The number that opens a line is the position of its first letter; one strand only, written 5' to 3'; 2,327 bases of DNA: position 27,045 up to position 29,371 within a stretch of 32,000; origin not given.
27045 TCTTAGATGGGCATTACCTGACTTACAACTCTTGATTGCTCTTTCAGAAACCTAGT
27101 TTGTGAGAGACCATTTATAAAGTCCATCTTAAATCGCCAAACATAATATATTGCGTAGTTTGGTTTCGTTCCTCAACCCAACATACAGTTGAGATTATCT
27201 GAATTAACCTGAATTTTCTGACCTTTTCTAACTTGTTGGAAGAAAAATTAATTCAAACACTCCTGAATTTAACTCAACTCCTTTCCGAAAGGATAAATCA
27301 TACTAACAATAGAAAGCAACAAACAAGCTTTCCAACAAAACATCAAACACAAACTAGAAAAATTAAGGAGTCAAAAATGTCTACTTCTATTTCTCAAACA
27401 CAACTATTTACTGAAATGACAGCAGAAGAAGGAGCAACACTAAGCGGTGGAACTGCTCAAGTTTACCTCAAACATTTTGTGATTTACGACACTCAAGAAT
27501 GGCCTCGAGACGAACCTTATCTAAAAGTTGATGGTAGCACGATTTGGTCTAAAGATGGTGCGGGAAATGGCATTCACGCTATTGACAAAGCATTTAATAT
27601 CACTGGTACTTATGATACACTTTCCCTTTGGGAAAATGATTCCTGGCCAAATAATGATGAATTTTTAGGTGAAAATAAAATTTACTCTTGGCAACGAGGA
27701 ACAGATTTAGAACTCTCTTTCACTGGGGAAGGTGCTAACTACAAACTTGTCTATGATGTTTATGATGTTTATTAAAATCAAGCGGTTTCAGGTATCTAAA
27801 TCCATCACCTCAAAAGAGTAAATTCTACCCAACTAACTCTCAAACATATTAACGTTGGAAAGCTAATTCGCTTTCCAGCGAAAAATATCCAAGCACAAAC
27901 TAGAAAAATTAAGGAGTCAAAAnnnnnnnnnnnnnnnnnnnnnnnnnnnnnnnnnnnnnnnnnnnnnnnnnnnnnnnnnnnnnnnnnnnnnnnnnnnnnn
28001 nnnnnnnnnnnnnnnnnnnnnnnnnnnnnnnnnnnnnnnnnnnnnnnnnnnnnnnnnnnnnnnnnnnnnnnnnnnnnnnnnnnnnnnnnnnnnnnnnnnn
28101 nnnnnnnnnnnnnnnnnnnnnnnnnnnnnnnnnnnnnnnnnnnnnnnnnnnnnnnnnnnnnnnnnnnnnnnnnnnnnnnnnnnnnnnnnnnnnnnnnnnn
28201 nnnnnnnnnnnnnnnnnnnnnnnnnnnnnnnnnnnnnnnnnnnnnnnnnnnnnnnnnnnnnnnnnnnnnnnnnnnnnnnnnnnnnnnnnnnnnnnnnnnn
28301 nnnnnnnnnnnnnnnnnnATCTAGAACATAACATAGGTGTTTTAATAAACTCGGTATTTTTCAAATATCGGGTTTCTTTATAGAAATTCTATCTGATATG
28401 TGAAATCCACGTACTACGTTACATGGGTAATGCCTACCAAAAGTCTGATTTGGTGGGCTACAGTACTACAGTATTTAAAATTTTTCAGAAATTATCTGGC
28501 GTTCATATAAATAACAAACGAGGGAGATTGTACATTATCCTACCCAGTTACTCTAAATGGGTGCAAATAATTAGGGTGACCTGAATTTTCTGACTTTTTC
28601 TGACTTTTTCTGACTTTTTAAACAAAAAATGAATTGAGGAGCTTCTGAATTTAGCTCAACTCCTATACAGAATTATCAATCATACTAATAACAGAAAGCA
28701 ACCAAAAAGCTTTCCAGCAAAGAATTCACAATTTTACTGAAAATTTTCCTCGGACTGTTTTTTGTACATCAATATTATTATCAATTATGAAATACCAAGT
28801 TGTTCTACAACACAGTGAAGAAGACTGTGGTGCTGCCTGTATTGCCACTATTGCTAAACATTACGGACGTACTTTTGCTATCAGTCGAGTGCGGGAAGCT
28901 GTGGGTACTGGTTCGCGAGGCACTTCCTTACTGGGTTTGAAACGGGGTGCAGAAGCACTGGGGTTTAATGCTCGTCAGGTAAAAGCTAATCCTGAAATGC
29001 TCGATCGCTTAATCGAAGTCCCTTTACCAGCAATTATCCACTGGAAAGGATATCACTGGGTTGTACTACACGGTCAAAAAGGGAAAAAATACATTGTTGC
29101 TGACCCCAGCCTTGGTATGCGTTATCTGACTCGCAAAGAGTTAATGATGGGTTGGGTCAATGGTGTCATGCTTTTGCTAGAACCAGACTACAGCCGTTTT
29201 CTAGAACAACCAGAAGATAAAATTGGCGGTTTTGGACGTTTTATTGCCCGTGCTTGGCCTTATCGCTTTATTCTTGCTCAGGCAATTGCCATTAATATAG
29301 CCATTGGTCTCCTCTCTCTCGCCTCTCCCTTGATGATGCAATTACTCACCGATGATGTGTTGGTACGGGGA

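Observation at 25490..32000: Candidate export system: STAND-like HTH-ATPase divergent from duplicated GG-leader cargo genes, a C39-ABC exporter and HlyD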

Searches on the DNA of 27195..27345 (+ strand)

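Call 96: search_dna_similar(query=window:27195-27345:+, collection=plasmids, mode=distant, max_evalue=0.01, max_rows=30)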
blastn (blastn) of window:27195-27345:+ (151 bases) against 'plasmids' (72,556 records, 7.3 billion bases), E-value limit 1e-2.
No match.
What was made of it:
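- No copies were found on cyanobacterial plasmids (call 96).
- Tried and rejected: blastn of the module against plasmids: no match (call 96).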

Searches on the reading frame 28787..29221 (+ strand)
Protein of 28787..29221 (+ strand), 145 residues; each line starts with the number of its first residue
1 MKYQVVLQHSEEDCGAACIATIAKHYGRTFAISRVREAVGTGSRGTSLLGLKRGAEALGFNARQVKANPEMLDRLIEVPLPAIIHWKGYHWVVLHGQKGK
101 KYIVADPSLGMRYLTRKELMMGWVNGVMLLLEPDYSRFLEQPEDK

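Call 91: search_solved_structures(query=window:28787-29221:+, max_evalue=0.00001, show_alignments=3)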
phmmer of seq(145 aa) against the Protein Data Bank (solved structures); distinct sequences matched with E-value up to 0.00001: 12.
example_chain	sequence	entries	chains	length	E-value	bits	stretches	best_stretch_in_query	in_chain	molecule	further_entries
7n87_A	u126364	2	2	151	7.3e-21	77.9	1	2-134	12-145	ABC-type bacteriocin transporter | Peptidase C39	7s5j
4s0f_A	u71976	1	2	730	9.9e-21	77.5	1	2-134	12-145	ABC-type bacteriocin transporter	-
4ry2_A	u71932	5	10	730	9.9e-21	77.5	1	2-134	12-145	ABC-type bacteriocin transporter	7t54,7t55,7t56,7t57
8vp3_A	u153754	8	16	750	1e-20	77.4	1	2-134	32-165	ABC-type bacteriocin transporter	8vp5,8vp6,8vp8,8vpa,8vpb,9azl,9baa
6v9z_A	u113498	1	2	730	1.8e-19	73.4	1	2-134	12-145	ABC-type bacteriocin transporter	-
3k8u_A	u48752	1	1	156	4e-19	72.3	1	3-135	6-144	Putative ABC transporter, ATP-binding protein ComA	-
5xe8_A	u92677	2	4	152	4.5e-19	72.1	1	3-135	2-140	Putative ABC transporter, ATP-binding protein ComA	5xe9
8vp9_A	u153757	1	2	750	6.7e-18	68.3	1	2-134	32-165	ABC-type bacteriocin transporter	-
6mpz_A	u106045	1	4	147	1.1e-14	57.9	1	2-133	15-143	Double Glycine Motif Protease domain from AMS/PCAT Transporter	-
8hf4_A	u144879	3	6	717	5.6e-13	52.4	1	10-141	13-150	Transport/processing ATP-binding protein ComA | Competence factor transporting ATP-binding protein/permease ComA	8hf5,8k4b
8hf7_A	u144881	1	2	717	5.6e-13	52.4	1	10-141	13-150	Competence factor transporting ATP-binding protein/permease ComA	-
8hf6_A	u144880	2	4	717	5.6e-13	52.4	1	10-141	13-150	Competence factor transporting ATP-binding protein/permease ComA | Transport/processing ATP-binding protein ComA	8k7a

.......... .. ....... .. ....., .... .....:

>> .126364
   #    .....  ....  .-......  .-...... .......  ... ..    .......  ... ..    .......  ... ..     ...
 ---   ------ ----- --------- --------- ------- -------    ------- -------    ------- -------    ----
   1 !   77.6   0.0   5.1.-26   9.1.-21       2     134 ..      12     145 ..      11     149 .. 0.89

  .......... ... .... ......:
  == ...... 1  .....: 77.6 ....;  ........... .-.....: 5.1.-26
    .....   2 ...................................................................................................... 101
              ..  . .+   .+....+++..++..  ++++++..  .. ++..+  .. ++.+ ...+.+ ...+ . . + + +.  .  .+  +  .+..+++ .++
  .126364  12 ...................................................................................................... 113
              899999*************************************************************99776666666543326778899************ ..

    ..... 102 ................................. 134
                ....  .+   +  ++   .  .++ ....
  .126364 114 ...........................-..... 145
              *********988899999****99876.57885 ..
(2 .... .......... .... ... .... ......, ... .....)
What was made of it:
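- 28787..30973 (+): Peptidase-containing ABC transporter (PCAT), 728 aa. It has a C39 domain with Cys14/His90/Asp106, a six-helix exporter domain, and an ATPase domain with Walker A 513, signature LSGGQ 617 and Walker B 639. The peptidase domain alignment places the Cys at the position mutated to Ala in 7n87 (call 91).
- On Peptidase-containing ABC transporter (PCAT / C39-ABC exporter): Alignment to the PCAT1 peptidase domain places Cys14, His90 and Asp106 on the catalytic positions (call 91).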
